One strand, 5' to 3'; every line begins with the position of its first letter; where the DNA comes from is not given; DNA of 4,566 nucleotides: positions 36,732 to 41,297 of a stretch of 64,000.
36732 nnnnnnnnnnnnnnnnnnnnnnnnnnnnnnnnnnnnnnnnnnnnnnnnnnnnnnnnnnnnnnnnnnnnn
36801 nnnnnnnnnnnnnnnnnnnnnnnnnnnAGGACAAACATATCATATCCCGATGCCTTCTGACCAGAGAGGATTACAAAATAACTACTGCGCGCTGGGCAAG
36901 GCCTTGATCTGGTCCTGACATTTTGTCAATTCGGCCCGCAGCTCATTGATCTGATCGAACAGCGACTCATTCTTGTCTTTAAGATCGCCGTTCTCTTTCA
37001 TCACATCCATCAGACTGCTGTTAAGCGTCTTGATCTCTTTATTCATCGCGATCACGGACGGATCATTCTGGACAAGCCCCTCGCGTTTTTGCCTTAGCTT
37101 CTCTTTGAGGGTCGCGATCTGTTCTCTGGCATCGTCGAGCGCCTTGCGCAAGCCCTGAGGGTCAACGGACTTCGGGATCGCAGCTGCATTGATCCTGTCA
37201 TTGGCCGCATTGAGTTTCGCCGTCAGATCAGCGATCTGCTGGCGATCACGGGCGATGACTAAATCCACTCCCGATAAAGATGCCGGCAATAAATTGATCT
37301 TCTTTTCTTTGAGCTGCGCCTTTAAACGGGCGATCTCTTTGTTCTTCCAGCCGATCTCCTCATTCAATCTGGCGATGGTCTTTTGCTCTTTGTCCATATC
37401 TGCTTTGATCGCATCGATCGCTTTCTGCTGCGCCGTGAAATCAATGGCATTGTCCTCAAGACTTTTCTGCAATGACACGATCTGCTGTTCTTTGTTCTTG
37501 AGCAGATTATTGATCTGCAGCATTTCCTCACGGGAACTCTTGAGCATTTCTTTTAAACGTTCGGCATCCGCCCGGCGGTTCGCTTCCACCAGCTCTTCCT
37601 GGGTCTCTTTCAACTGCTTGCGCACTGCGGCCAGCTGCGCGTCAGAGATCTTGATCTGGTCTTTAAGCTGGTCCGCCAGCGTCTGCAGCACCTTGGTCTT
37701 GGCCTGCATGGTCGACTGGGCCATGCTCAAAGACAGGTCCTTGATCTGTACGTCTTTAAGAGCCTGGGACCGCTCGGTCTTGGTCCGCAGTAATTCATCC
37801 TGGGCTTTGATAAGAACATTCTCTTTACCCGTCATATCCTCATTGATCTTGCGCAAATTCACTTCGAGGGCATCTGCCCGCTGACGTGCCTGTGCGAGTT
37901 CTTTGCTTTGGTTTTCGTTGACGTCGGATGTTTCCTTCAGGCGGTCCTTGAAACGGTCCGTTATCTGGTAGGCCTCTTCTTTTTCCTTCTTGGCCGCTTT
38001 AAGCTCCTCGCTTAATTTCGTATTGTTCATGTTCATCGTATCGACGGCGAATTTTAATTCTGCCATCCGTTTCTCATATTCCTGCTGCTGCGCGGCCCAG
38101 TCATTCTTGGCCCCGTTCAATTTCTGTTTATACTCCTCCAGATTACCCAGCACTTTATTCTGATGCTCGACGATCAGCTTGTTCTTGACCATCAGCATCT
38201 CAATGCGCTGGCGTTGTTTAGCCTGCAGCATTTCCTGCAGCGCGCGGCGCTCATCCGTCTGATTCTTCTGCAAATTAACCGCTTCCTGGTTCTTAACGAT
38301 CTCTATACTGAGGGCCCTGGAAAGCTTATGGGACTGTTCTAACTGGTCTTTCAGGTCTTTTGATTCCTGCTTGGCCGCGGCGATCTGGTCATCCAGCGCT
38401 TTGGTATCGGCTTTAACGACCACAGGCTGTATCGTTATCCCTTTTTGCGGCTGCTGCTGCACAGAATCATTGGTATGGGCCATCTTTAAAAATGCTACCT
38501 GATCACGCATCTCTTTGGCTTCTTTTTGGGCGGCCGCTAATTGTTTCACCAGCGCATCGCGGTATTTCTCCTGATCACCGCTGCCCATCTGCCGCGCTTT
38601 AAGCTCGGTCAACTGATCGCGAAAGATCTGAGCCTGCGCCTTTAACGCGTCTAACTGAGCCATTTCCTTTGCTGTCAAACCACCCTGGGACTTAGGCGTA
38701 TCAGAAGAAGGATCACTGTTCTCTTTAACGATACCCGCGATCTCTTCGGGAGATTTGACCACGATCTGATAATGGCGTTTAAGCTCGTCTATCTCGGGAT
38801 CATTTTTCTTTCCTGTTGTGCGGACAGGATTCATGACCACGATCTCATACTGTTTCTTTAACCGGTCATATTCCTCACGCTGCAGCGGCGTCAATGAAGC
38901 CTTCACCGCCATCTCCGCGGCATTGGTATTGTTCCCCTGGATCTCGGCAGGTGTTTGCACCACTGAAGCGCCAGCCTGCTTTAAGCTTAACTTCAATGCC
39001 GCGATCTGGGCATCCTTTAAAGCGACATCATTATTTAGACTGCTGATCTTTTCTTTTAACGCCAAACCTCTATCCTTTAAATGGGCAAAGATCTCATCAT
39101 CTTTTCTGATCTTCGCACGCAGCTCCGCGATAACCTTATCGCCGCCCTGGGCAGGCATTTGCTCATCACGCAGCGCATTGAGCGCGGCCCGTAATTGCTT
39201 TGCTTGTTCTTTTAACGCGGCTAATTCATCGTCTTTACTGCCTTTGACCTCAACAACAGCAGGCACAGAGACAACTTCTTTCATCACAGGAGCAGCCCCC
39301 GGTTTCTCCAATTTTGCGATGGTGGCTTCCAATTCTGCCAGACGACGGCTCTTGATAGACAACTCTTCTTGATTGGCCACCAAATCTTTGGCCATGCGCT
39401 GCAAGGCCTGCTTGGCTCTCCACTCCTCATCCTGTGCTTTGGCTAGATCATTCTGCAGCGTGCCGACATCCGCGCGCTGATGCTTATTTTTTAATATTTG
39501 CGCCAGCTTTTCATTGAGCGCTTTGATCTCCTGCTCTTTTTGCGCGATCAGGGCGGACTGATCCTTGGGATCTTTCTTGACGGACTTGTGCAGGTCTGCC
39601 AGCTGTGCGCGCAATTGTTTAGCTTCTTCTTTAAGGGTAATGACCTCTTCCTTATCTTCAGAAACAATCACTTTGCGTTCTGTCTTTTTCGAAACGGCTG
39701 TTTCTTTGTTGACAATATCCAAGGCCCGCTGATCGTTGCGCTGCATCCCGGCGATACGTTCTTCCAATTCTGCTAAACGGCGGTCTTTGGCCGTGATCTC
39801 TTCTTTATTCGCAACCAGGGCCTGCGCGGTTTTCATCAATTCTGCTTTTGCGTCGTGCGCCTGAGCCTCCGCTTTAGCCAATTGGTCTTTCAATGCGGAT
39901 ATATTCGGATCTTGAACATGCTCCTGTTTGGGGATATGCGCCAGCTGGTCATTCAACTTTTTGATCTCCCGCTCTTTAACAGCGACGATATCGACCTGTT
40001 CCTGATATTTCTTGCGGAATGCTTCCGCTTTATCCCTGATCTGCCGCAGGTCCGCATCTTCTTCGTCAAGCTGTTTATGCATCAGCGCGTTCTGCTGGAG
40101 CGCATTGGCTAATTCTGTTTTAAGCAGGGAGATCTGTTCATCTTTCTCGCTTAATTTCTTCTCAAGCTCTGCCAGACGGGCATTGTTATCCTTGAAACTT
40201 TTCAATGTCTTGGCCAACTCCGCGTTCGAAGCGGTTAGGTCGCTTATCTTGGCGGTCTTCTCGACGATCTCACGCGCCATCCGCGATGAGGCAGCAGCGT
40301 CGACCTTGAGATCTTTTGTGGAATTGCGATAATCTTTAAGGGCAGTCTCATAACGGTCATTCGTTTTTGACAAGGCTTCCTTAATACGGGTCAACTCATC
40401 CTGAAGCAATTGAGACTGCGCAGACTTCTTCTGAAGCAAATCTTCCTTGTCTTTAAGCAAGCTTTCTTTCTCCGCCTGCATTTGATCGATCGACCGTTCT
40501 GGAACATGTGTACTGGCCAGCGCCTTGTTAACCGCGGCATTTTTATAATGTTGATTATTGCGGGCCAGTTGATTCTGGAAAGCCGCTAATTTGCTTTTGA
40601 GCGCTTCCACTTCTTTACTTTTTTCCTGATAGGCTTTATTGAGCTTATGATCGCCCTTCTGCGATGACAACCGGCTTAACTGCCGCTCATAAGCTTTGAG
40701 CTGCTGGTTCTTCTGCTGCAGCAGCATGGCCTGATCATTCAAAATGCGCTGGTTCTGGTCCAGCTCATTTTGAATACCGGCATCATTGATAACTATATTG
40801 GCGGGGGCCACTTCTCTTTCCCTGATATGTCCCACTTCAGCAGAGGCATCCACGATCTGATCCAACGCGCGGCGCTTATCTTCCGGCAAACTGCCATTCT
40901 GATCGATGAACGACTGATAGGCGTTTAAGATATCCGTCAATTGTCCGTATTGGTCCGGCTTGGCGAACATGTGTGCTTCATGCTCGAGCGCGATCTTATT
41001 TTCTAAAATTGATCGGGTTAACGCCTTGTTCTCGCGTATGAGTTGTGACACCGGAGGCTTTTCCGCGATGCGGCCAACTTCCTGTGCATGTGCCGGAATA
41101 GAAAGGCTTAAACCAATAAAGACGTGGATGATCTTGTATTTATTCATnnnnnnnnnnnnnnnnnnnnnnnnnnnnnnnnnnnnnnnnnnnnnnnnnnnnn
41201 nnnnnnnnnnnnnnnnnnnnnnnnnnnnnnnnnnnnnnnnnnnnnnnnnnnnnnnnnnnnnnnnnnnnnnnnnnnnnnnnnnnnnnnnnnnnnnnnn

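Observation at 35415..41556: Surface-structure operon: small secreted protein, 1421-aa secreted pure coiled-coil protein, TMTC/PMT-like TPR glycosyltransferase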

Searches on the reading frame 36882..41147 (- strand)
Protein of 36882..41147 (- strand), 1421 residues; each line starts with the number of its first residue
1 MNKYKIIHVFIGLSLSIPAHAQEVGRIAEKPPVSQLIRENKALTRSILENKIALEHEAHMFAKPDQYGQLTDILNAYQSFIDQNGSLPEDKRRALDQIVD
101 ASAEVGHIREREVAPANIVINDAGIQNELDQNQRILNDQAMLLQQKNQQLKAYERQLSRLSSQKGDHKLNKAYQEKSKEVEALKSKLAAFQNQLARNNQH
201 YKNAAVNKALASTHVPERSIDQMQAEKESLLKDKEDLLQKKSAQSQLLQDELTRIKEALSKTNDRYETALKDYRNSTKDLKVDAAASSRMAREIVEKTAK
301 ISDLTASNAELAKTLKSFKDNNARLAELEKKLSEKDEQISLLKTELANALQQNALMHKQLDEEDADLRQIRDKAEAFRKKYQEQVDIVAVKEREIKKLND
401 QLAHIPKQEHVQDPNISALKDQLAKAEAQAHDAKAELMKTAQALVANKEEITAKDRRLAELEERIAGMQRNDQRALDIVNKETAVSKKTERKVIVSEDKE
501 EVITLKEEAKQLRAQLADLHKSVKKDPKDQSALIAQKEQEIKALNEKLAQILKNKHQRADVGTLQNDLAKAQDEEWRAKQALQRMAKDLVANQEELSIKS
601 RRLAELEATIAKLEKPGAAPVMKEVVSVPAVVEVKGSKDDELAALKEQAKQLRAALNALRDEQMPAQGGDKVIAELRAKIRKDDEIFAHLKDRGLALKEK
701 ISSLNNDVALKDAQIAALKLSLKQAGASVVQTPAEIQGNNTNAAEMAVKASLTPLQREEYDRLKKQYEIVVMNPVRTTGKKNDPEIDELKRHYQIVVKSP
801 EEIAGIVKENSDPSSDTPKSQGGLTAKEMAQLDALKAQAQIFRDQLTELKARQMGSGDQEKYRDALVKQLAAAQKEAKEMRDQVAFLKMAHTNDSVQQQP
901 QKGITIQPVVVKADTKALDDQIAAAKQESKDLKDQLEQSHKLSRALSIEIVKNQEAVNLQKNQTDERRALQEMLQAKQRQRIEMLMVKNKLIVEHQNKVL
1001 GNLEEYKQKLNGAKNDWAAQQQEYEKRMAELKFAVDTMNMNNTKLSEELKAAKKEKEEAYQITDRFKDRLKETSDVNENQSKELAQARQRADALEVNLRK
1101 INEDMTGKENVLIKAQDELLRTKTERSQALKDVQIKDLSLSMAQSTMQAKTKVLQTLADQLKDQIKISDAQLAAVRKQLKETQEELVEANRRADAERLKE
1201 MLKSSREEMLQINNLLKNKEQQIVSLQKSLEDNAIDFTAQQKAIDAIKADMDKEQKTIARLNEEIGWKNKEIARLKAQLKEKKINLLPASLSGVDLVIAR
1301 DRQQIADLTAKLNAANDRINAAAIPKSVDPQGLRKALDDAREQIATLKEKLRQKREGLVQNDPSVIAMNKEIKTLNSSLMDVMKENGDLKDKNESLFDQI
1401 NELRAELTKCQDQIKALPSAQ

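Call 4: search_protein_families(library=pfam, proteins=[window:36882-41147:-], max_evalue=0.01)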
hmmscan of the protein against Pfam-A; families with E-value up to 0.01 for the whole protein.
window:36882-41147:- (1421 aa): 3 families
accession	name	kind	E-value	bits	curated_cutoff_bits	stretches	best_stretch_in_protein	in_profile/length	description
PF04849.18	HAP1_N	-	0.0018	18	33.9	1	1335-1414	208-287/307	HAP1 N-terminal conserved region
PF07926.17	TPR_MLP1_2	-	0.0069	16.8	36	1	1331-1402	60-128/129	TPR/MLP1/MLP2-like protein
PF16808.10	PKcGMP_CC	-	0.0078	16.2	35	1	323-346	8-31/35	Coiled-coil N-terminus of cGMP-dependent protein kinase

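Call 7: find_encoding_contigs(protein=window:36882-41147:-, flank=10000, max_places=6)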
Protein window:36882-41147:- (1421 aa): 2 contigs read that carry it; 1 place shown.
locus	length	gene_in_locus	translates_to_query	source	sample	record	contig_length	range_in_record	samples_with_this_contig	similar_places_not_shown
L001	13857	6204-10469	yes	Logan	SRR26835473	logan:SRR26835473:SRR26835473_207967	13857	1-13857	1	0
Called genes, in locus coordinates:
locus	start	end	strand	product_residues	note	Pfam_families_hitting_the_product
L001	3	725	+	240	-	?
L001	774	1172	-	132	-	PF07963:N_methyl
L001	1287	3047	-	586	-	PF02518:HATPase_c, PF13589:HATPase_c_3, PF01119:DNA_mis_repair, PF08676:MutL_C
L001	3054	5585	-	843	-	PF01624:MutS_I, PF05188:MutS_II, PF05192:MutS_III, PF05190:MutS_IV, PF00488:MutS_V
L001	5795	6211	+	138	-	-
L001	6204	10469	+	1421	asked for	-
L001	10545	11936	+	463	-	PF00515:TPR_1 (weak), PF07719:TPR_2 (weak)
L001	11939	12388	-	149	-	-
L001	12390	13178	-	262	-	PF00072:Response_reg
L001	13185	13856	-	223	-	?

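Call 10: find_homologous_proteins(query=window:36882-41147:-, max_evalue=0.00001)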
Query window:36882-41147:- (1421 aa): 2 proteins with E <= 0.00001 among 8000 candidates.
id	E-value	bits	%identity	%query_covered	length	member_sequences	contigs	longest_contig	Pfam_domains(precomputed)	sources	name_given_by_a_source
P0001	0.0e+0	2885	100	100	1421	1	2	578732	-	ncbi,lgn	-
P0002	0.0e+0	1087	46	55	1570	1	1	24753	-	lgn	-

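Call 12: find_encoding_contigs(protein=P0002, flank=10000)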
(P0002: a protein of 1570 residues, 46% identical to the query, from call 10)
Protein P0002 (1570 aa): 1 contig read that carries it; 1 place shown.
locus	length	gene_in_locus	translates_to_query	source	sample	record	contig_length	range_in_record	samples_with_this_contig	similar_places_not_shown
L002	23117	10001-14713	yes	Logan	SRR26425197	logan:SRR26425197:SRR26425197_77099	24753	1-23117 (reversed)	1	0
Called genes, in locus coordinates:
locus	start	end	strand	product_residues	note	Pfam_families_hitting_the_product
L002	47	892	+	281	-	PF23914:TPR_CcmH_CycH, PF07719:TPR_2 (weak), PF00515:TPR_1 (weak), PF13181:TPR_8 (weak), PF13371:TPR_9 (weak), PF14559:TPR_19, PF13424:TPR_12 (weak), PF21033:RMD1-3, +19 more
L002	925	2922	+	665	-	PF00654:Voltage_CLC, PF00571:CBS (faint), PF02080:TrkA_C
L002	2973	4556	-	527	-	PF03958:Secretin_N, PF00263:Secretin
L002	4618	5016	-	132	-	PF07963:N_methyl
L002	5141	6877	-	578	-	PF02518:HATPase_c, PF13589:HATPase_c_3, PF01119:DNA_mis_repair, PF08676:MutL_C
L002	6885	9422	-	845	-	PF01624:MutS_I, PF05188:MutS_II, PF05192:MutS_III, PF05190:MutS_IV, PF00488:MutS_V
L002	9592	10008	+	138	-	-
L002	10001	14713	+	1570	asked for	-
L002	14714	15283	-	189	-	PF10543:ORF6N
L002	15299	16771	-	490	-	PF05362:Lon_C (faint), PF13541:ChlI, PF00493:MCM (faint), PF01078:Mg_chelatase, PF07728:AAA_5, PF13335:Mg_chelatase_C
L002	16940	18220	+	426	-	PF01566:Nramp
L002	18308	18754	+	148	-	PF02681:DUF212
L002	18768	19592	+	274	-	PF01476:LysM, PF03734:YkuD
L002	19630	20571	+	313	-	PF03255:ACCA, PF01039:Carboxyl_trans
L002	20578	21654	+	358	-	PF21016:RlmN_N, PF04055:Radical_SAM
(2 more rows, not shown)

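Call 15: find_related_loci(query=A1, collection=genome_contigs, flank=10000)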
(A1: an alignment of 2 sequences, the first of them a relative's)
Query A1 (1421 aa) in genome_contigs; peptide patterns used: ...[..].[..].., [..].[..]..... (x = any residue, [..] = any of these).
79 stretches matched a pattern; 1 encode a relative of the query (tblastn E <= 1e-3); 1 distinct loci.
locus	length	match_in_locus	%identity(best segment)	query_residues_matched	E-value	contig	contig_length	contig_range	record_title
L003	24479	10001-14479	40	1-1420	0e+0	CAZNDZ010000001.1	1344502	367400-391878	MAG TPA_asm: uncultured Planctomycetales bacterium isolate SRP219642_co4_309 genome assembly, contig: NODE_1_length_1344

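Call 23: search_protein_families(library=ncbifam, proteins=[window:36882-41147:-], max_evalue=1)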
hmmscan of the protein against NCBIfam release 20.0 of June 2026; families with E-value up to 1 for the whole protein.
window:36882-41147:- (1421 aa): 9 families
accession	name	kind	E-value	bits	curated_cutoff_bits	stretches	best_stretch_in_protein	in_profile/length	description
TIGR02168.1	SMC_prok_B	equivalog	5.8e-19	67.4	567.35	5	126-395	678-940/1181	chromosome segregation protein SMC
TIGR02169.1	SMC_prok_A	equivalog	5.9e-13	47.4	729.4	5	1097-1416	179-502/1165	chromosome segregation protein SMC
NF045487.1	ASRP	equivalog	1.4e-10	40.4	300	6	1302-1414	162-272/593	archaea-specific SMC-related protein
TIGR04523.1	Mplasa_alph_rch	subfamily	2.7e-10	38.8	270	4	217-403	411-606/745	helix-rich protein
NF041035.1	Rad50_Halo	equivalog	2.3e-06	26.3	1000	1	1000-1417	161-584/883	DNA double-strand break repair ATPase Rad50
NF052320.1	Cbp1_fam_LP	subfamily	0.0011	18.5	90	3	1147-1283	28-164/286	Cbp1 family collagen-binding glycoprotein adhesin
NF009642.0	PRK13169.1-3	equivalog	0.0088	16.5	142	1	1365-1408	14-57/112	DNA replication initiation control protein YabA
NF041034.1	Rad50_Sulf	equivalog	0.054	11.3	1000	2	62-570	223-715/872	DNA double-strand break repair ATPase Rad50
NF045780.1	TrlF_fam_ATP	equivalog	0.22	10.1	350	1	1041-1284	478-722/944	TrlF family AAA-like ATPase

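Call 64: search_protein_families(library=phrogs, proteins=[window:36882-41147:-], max_evalue=0.001)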
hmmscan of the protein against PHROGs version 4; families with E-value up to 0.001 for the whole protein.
window:36882-41147:- (1421 aa): 0 families

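Call 75: predict_structure(alignment_id=A9)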
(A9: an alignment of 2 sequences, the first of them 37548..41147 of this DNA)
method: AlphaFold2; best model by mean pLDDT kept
length: 1200 residues; sequences in the alignment: 2
mean_pLDDT: 53.4   pTM: 0.28
mean pLDDT of the five models: 53.4, 52.1, 50.6, 50.5, 48.7
residues with pLDDT >= 90: 0; 70-90: 217; 50-70: 492; < 50: 491
segments of 3 or more residues with pLDDT < 50: 1-38, 51-70, 98-126, 200-217, 280-282, 408-412, 467-502, 521-531, 552-572, 574-642, 656-673, 720-749, 766-829, 854-860, 886-919, 953-970, 1145-1147, 1149-1151, 1188-1191, 1193-1200
pLDDT, mean of each block of 10 residues (from residue 1): 24 26 26 43 53 45 43 58 57 52 32 29 44 62 70 68 57 69 67 56 42 44 69 76 73 67 64 59 56 60 59 72 76 73 60 61 70 74 77 78 58 63 76 76 75 71 55 39 30 33 52 54 46 56 55 42 42 47 42 37 43 29 26 29 50 48 33 51 61 66 66 58 36 30 41 53 51 36 41 38 43 29 40 57 61 48 56 58 49 30 26 35 49 55 55 43 44 53 52 54 57 62 71 71 72 73 68 60 69 75 74 72 71 59 48 48 49 50 48 42
secondary structure, 60 per line:
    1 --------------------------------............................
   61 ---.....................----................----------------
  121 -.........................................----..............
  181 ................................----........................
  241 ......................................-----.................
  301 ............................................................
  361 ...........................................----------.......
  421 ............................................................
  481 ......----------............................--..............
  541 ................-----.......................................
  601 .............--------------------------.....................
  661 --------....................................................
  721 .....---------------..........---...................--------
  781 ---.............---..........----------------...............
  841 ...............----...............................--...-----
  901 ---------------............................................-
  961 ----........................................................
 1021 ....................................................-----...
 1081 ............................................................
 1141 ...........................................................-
elements in order (helices of 4 or more, strands of 3 or more residues): H33-60 H64-84 H89-104 H122-162 H167-212 H217-278 H284-403 H414-486 H497-524 H527-556 H562-613 H640-660 H669-725 H741-750 H754-772 H784-796 H800-809 H826-855 H860-890 H916-959 H965-1072 H1078-1199

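Call 95: find_related_loci(query=A3, collection=viral_contigs, flank=5000)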
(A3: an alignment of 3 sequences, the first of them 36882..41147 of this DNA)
Query A3 (1421 aa) in viral_contigs; peptide patterns used: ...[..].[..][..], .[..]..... (x = any residue, [..] = any of these).
441 stretches matched a pattern, but none encodes a relative of the query by tblastn (E <= 1e-3).

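Call 96: search_solved_structures(query=A3, max_evalue=0.001)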
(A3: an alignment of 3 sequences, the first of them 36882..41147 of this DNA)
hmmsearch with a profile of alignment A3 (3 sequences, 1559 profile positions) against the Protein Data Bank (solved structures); distinct sequences matched with E-value up to 0.001: 0.

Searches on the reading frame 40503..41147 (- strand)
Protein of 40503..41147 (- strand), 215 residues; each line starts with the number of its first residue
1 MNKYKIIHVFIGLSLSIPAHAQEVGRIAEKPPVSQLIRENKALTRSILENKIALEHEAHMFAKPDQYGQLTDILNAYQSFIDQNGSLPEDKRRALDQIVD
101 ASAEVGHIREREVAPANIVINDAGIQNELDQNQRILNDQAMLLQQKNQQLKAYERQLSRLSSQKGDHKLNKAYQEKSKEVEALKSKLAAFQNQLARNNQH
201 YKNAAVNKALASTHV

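Call 48: search_protein_representatives(protein=window:40503-41147:-)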
Query: 215 residues. Proteins with E-value up to 0.001 (for the whole library): 3; up to 1e-10: 2; up to 1e-30: 2. The best 3 are listed.
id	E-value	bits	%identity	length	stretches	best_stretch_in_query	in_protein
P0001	1.3e-128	442.9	100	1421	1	1-215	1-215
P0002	5.7e-50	186.5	53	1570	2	1-184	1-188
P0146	6.7e-06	42.8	41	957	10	89-126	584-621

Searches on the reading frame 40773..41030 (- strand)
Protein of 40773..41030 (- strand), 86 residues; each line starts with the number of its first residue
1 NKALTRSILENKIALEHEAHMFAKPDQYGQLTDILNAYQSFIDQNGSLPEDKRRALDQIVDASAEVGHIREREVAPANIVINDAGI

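Call 26: find_related_loci(query=A5, collection=metagenome_contigs, flank=10000)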
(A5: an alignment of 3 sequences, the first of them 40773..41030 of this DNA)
Query A5 (86 aa) in metagenome_contigs; peptide patterns used: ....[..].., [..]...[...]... (x = any residue, [..] = any of these).
287 stretches matched a pattern; 1 encode a relative of the query (tblastn E <= 1e-3); 1 distinct loci.
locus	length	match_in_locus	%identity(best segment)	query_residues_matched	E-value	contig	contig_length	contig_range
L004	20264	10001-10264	69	1-86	1e-37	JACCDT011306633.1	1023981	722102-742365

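Call 62: search_solved_structures(query=A5, max_evalue=10)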
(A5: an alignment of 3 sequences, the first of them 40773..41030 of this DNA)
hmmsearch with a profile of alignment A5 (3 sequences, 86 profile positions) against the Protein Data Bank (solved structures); distinct sequences matched with E-value up to 10: 1.
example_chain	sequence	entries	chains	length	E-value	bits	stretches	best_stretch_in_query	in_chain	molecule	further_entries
6qi5_N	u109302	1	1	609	0.8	13.2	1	24-56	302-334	PIIIa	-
